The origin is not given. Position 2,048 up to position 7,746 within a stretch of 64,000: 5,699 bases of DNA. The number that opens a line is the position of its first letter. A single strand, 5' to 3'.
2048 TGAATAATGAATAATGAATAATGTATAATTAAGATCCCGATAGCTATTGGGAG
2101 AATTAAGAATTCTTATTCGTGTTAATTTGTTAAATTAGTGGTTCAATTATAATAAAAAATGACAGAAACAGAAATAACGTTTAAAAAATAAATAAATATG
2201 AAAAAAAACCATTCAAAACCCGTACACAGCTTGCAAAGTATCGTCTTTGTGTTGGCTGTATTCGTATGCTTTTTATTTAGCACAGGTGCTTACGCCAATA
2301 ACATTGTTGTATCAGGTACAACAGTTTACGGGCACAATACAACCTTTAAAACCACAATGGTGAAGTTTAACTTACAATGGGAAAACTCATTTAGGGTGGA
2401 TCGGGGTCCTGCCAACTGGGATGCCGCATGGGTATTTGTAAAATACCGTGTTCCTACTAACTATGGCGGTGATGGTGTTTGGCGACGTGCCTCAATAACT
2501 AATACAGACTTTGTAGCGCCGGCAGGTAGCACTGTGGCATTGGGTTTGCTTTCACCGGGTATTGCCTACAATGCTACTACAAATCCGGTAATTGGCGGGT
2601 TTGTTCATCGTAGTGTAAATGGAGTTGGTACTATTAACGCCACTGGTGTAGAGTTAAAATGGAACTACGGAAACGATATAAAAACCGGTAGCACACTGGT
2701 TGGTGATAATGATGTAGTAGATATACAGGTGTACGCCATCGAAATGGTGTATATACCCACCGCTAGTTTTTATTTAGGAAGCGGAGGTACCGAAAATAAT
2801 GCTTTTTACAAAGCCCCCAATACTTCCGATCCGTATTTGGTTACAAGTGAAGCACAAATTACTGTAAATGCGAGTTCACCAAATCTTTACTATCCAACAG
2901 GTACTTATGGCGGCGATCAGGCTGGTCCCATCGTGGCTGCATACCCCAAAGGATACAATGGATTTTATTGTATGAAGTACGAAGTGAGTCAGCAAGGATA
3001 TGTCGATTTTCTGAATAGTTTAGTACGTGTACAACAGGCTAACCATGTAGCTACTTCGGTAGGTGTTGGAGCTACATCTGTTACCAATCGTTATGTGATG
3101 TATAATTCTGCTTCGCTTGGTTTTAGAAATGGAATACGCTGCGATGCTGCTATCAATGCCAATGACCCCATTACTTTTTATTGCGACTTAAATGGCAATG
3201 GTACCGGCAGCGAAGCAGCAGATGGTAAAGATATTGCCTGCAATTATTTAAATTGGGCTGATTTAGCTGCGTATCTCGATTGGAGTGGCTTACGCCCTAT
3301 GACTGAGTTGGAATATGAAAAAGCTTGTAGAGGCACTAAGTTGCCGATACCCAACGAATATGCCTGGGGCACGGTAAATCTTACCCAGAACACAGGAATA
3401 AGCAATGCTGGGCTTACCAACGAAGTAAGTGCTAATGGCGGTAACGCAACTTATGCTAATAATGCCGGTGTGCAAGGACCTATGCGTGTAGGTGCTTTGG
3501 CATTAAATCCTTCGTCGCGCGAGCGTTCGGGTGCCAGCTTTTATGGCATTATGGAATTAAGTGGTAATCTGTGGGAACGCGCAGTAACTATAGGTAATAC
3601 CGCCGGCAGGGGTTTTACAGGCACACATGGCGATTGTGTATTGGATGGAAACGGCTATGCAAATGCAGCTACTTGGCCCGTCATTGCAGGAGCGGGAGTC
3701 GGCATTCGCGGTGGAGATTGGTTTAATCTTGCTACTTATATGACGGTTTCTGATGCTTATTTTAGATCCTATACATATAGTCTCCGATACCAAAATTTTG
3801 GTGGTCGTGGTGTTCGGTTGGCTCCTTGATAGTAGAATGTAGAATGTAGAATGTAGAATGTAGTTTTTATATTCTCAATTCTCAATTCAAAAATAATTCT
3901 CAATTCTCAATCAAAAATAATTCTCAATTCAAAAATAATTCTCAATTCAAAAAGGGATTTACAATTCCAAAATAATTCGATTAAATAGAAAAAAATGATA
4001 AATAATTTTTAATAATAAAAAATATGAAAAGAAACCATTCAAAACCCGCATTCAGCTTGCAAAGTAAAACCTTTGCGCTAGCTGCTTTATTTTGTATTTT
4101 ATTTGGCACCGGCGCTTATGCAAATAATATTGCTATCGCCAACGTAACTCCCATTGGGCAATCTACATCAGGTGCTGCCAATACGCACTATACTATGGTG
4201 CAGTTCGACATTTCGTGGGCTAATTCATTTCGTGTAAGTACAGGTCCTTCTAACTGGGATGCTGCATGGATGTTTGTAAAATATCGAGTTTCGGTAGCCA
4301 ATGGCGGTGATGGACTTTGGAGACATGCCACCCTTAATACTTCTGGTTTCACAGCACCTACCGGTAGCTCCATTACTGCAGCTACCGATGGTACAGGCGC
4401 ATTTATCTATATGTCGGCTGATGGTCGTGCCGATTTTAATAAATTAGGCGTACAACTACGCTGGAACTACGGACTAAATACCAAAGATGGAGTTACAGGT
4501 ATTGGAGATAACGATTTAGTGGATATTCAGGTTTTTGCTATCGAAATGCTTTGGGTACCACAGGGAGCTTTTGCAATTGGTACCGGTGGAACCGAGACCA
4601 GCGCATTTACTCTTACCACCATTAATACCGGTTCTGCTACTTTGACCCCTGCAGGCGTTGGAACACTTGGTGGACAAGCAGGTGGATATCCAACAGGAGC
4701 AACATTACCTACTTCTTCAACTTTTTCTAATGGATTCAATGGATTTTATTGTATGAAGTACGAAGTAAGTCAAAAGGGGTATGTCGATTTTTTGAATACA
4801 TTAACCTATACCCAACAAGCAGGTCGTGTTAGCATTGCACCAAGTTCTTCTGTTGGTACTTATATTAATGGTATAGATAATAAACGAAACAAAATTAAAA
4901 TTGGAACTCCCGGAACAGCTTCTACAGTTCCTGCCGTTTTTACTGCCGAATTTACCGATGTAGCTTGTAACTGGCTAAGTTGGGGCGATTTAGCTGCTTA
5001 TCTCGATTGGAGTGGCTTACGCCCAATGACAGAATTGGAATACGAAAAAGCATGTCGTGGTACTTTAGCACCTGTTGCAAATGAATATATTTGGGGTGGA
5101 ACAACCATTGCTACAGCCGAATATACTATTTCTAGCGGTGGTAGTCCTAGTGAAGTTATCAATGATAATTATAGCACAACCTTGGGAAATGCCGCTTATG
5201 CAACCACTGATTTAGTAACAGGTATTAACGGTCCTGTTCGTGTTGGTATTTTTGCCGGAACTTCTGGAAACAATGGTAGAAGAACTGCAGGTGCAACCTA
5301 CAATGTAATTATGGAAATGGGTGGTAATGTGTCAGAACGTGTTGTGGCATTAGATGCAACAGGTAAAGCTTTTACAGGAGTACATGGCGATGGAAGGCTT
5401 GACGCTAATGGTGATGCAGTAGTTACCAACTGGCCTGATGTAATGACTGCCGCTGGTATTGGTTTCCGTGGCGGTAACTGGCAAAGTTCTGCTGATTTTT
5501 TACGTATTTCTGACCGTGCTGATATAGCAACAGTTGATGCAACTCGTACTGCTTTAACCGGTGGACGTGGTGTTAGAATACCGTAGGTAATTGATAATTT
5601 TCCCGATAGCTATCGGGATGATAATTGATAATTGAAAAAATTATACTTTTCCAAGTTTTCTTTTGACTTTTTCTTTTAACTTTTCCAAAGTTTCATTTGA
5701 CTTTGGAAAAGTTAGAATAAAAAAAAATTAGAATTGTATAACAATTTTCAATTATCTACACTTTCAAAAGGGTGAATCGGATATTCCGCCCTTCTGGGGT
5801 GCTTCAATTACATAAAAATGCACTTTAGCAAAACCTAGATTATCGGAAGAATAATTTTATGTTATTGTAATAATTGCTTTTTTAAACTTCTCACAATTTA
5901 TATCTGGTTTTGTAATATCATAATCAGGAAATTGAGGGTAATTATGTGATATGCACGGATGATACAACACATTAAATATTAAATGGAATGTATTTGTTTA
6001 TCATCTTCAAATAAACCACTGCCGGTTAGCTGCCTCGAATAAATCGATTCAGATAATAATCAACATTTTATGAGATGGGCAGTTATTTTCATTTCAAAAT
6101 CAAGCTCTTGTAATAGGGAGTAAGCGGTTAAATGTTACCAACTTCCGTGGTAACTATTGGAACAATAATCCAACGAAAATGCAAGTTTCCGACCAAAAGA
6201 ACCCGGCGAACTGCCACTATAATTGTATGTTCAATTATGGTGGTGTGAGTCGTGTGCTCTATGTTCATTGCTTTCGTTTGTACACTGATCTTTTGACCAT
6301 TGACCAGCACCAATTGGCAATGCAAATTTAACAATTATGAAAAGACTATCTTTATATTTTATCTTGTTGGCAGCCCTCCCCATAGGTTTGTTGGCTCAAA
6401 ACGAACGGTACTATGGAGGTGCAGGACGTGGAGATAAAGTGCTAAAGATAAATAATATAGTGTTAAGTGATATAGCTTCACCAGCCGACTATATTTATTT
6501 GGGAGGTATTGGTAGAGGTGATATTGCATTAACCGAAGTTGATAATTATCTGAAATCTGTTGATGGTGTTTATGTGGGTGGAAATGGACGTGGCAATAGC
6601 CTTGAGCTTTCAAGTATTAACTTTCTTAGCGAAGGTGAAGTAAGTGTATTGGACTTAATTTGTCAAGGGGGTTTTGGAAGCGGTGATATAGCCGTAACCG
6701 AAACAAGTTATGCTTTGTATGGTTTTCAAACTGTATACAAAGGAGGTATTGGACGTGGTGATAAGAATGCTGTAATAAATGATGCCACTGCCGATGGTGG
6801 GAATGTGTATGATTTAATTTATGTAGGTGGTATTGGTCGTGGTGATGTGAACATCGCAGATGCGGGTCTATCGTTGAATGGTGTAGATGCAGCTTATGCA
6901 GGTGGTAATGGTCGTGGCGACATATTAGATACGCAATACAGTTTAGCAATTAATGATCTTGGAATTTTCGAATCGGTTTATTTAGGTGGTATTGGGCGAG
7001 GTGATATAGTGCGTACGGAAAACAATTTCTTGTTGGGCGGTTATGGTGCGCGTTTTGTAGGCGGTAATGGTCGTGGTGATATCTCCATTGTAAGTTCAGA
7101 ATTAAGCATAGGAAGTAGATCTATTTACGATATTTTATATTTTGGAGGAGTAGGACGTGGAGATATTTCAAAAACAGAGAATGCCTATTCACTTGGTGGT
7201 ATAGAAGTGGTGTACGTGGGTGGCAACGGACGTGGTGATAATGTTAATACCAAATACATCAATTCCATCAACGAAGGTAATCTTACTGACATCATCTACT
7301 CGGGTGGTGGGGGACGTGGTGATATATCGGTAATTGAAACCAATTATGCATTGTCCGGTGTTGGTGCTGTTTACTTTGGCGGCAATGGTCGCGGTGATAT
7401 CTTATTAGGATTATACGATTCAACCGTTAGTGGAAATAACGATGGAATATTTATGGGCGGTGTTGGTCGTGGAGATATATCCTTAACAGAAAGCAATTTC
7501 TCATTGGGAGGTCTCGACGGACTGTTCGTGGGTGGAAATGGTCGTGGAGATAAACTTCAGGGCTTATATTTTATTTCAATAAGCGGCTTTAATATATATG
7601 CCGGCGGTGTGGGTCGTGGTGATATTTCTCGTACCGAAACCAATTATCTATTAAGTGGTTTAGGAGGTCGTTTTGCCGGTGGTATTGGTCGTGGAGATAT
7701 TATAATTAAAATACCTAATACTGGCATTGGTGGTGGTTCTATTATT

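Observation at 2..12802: Candidate undescribed surface system: variable-tip FGE/C-lectin paralogue array, a 43-repeat T9SS protein and a sorting-signal protein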

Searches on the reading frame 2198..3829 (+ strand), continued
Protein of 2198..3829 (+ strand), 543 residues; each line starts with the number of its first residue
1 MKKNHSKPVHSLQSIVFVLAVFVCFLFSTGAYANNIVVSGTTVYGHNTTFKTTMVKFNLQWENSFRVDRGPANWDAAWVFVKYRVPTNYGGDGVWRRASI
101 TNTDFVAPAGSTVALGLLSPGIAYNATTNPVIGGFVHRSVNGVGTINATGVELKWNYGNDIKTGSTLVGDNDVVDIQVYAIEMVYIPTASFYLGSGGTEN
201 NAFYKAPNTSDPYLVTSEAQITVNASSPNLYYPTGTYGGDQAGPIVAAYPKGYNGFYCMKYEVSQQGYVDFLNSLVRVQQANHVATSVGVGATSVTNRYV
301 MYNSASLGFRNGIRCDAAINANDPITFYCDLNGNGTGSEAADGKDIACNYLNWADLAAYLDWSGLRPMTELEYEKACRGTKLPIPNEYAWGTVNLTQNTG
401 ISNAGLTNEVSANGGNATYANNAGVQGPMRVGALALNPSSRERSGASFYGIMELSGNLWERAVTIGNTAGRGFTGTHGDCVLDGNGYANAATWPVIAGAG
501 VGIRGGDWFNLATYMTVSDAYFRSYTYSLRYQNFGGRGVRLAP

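Call 85: find_related_loci(query=A3, collection=viral_contigs, flank=8000)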
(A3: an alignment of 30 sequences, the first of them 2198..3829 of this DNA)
Query A3 (543 aa) in viral_contigs; peptide patterns used: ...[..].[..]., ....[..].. (x = any residue, [..] = any of these).
75 stretches matched a pattern; 2 encode a relative of the query (tblastn E <= 1e-3); 2 distinct loci.
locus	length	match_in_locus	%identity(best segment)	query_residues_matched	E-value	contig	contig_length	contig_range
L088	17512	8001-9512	40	33-542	2e-113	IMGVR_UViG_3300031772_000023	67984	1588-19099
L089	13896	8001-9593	37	15-542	2e-98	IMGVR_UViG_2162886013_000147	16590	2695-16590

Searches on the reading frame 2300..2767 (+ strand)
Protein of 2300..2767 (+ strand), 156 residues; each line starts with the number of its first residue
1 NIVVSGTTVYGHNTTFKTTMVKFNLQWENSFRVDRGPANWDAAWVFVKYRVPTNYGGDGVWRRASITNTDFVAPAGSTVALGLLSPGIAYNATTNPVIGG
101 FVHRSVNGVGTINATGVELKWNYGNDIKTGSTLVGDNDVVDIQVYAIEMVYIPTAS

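Call 53: search_protein_representatives(protein=window:2300-2767:+)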
Query: 156 residues. Proteins with E-value up to 0.001 (for the whole library): 1356; up to 1e-10: 675; up to 1e-30: 40. The best 150 are listed.
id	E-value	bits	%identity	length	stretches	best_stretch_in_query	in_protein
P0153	2.0e-53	196.6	51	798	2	1-155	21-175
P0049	3.4e-50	186.1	54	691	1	1-154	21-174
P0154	7.5e-47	175.3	51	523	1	1-155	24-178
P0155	1.5e-40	154.8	56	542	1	3-155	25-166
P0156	2.8e-40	153.9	54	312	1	11-154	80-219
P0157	1.6e-39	151.5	51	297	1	1-156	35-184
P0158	1.1e-38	148.8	50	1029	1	1-154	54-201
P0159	1.1e-37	145.5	56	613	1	1-155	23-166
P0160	3.6e-36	140.6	51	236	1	1-155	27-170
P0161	6.8e-36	139.7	48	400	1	1-154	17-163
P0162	9.7e-36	139.2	50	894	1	1-155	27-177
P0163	1.0e-35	139.1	49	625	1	1-155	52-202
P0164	3.6e-35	137.3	52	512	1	1-153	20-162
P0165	4.0e-35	137.2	49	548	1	1-154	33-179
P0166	5.8e-35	136.6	50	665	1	1-155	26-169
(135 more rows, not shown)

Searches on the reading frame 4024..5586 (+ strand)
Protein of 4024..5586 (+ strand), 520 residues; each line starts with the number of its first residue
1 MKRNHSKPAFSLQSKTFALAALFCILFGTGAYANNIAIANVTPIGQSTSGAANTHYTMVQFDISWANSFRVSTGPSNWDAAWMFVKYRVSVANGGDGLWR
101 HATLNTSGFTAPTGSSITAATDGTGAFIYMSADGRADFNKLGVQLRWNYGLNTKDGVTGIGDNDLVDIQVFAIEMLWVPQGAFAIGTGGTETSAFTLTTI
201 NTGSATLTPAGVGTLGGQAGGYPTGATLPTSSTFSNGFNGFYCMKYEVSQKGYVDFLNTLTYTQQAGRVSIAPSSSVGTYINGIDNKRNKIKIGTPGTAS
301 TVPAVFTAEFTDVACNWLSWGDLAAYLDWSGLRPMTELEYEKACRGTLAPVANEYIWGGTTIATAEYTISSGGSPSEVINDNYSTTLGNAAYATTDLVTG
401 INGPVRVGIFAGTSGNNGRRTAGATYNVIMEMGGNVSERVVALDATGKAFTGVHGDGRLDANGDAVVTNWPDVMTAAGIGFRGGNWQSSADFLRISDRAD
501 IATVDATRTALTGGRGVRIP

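Call 3: search_protein_families(library=pfam, proteins=[window:4024-5586:+], max_evalue=0.1)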
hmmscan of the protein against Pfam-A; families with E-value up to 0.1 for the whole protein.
window:4024-5586:+ (520 aa): 1 family
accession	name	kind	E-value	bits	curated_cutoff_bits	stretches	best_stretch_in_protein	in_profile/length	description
PF03781.23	FGE-sulfatase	-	6.2e-09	36.3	23.3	1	237-364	33-140/255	Sulfatase-modifying factor enzyme 1-like domain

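Call 4: search_protein_families(library=ncbifam, proteins=[window:4024-5586:+], max_evalue=0.1)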
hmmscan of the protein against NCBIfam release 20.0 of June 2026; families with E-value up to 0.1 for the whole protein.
window:4024-5586:+ (520 aa): 0 families

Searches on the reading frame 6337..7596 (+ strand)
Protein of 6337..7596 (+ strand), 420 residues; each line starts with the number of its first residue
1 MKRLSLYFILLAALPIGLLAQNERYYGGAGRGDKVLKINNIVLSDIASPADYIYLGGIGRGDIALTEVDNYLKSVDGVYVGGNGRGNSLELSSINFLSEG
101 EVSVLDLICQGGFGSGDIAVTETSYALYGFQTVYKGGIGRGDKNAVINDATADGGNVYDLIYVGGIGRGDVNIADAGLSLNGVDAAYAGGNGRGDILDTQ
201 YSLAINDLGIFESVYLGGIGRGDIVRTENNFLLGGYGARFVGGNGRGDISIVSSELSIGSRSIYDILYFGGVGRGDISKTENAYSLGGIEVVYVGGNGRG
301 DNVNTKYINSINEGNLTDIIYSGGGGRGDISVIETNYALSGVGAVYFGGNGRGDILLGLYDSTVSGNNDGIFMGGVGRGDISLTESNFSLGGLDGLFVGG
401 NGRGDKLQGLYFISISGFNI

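Call 47: find_homologous_proteins(query=window:6337-7596:+, max_evalue=0.001)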
Query window:6337-7596:+ (420 aa): 30 proteins with E <= 0.001 among 8000 candidates.
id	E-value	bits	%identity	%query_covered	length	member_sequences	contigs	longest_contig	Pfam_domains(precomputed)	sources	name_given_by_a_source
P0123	5.6e-20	90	42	42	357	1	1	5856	-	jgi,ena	jgi:hypothetical protein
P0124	9.7e-19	86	33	41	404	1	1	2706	-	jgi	jgi:hypothetical protein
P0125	2.7e-18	85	36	60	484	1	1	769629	PF18962.8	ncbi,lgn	ncbi:MAG: T9SS type A sorting domain-containing protein [Cyclobacteriaceae bacterium]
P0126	8.7e-18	83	33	68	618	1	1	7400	PF18962.8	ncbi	-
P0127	7.1e-15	74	40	34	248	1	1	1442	-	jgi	jgi:hypothetical protein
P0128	1.5e-14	73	46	32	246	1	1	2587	-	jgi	jgi:hypothetical protein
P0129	5.5e-14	71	40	36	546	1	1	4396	PF18962.8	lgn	-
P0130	1.3e-13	69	38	49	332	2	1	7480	-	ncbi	-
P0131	2.1e-13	69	39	38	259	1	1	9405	-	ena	-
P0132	2.5e-13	69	36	38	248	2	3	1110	PF02579.23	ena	-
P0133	5.5e-13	67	34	54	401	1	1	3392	-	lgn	-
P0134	3.9e-12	65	35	35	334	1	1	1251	PF18962.8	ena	-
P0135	1.3e-11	63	41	40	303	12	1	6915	-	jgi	-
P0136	1.9e-10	59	38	40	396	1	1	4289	-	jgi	jgi:hypothetical protein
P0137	2.4e-10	59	37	35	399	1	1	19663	-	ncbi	-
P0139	6.2e-10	57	37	33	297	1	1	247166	PF18962.8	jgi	jgi:hypothetical protein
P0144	1.6e-6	46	38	31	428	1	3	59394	PF18962.8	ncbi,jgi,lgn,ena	jgi:hypothetical protein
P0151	6.5e-4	37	35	29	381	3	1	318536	-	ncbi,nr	ncbi:MAG: hypothetical protein IPI55_07310 [Flavobacteriales bacterium]|nr:hypothetical protein [Fla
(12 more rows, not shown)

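Call 48: find_encoding_contigs(protein=P0125, flank=6000, max_places=1)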
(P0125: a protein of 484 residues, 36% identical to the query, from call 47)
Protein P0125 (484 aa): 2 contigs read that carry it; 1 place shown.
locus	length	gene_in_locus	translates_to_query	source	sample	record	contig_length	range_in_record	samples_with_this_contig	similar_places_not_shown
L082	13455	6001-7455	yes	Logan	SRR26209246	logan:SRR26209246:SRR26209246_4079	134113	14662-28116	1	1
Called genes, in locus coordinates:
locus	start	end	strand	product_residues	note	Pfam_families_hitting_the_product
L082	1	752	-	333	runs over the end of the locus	-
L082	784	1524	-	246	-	PF13085:Fer2_3, PF13183:Fer4_8 (weak)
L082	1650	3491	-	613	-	PF00890:FAD_binding_2, PF01266:DAO (weak), PF03486:HI0933_like (faint), PF07992:Pyr_redox_2 (faint), PF02910:Succ_DH_flav_C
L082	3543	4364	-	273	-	-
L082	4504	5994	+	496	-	PF03781:FGE-sulfatase (weak)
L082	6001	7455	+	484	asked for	PF18962:Por_Secre_tail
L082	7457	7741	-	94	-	-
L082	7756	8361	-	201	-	-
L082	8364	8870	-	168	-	-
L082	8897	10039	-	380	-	-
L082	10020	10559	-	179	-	-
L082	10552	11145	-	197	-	PF07638:Sigma70_ECF (faint), PF04542:Sigma70_r2, PF08281:Sigma70_r4_2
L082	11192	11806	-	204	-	PF01209:Ubie_methyltran (weak), PF13489:Methyltransf_23 (weak), PF13649:Methyltransf_25, PF08241:Methyltransf_11 (weak), PF08242:Methyltransf_12 (weak)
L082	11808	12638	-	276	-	PF01040:UbiA (weak)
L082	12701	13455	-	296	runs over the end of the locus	PF00231:ATP-synt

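Call 49: find_encoding_contigs(protein=P0139, flank=6000, max_places=1)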
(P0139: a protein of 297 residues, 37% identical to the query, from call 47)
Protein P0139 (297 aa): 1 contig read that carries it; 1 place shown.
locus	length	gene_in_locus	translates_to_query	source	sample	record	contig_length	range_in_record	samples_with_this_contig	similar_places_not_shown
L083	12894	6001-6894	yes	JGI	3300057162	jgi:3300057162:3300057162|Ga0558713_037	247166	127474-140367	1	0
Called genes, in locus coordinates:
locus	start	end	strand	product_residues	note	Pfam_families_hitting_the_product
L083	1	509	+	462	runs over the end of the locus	PF14322:SusD-like_3, PF07980:SusD_RagB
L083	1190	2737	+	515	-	PF03781:FGE-sulfatase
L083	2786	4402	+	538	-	PF03781:FGE-sulfatase (weak)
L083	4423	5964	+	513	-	PF03781:FGE-sulfatase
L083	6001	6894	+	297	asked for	PF18962:Por_Secre_tail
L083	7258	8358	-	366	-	PF01244:Peptidase_M19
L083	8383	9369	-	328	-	PF02737:3HCDH_N, PF00725:3HCDH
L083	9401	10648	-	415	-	PF07690:MFS_1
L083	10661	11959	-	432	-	PF00202:Aminotran_3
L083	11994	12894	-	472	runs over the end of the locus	PF04734:Ceramidase_alk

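Call 50: find_encoding_contigs(protein=P0151, flank=6000, max_places=1)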
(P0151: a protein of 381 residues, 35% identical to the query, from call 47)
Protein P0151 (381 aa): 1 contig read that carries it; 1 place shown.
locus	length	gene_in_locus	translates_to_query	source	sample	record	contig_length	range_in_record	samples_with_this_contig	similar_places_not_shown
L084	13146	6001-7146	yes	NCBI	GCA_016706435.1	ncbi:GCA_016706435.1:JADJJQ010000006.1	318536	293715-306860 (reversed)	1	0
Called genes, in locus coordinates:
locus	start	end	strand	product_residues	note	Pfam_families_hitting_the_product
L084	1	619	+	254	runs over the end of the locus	PF07719:TPR_2 (faint), PF13424:TPR_12, PF13428:TPR_14 (faint), PF00515:TPR_1 (faint), PF13176:TPR_7 (faint), PF13181:TPR_8 (faint)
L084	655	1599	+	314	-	PF00211:Guanylate_cyc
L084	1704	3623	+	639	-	PF24885:TPR_NPHP3 (weak), PF13374:TPR_10, PF13424:TPR_12, PF17874:TPR_MalT (weak), PF00515:TPR_1 (weak), PF13424:TPR_12, PF07730:HisKA_3 (weak), PF02518:HATPase_c, +9 more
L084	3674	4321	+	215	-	PF00072:Response_reg, PF00196:GerE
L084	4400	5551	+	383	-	PF03781:FGE-sulfatase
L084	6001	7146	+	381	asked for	-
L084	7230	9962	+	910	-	-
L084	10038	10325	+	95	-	-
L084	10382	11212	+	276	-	PF18962:Por_Secre_tail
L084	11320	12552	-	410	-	PF00083:Sugar_tr (weak), PF07690:MFS_1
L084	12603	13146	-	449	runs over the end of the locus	-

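Call 51: find_encoding_contigs(protein=P0144, flank=6000, max_places=1)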
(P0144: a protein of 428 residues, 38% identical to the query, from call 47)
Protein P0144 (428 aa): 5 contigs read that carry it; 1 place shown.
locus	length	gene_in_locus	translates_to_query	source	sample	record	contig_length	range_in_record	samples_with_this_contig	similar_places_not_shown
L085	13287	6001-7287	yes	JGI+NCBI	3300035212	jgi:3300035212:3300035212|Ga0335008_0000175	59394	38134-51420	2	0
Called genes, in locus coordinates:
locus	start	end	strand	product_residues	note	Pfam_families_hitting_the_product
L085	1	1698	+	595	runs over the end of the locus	PF11751:PorP_SprF, PF00691:OmpA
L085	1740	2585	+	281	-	PF00535:Glycos_transf_2, PF10111:Glyco_tranf_2_2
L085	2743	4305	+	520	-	PF00072:Response_reg, PF08665:PglZ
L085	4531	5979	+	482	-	PF03781:FGE-sulfatase (weak)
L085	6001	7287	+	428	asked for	PF18962:Por_Secre_tail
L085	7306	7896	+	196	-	PF00132:Hexapep, PF25084:LbH_EIF2B (faint), PF25087:GMPPB_C (faint), PF14602:Hexapep_2 (faint), PF00132:Hexapep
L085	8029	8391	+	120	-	PF11325:DUF3127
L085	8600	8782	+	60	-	PF00290:Trp_syntA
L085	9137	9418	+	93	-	PF00290:Trp_syntA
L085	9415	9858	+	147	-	PF00793:DAHP_synth_1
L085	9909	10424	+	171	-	PF00793:DAHP_synth_1, PF03102:NeuB (weak)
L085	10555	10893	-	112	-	PF00436:SSB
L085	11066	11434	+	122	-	-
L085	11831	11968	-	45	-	-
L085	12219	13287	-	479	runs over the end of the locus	-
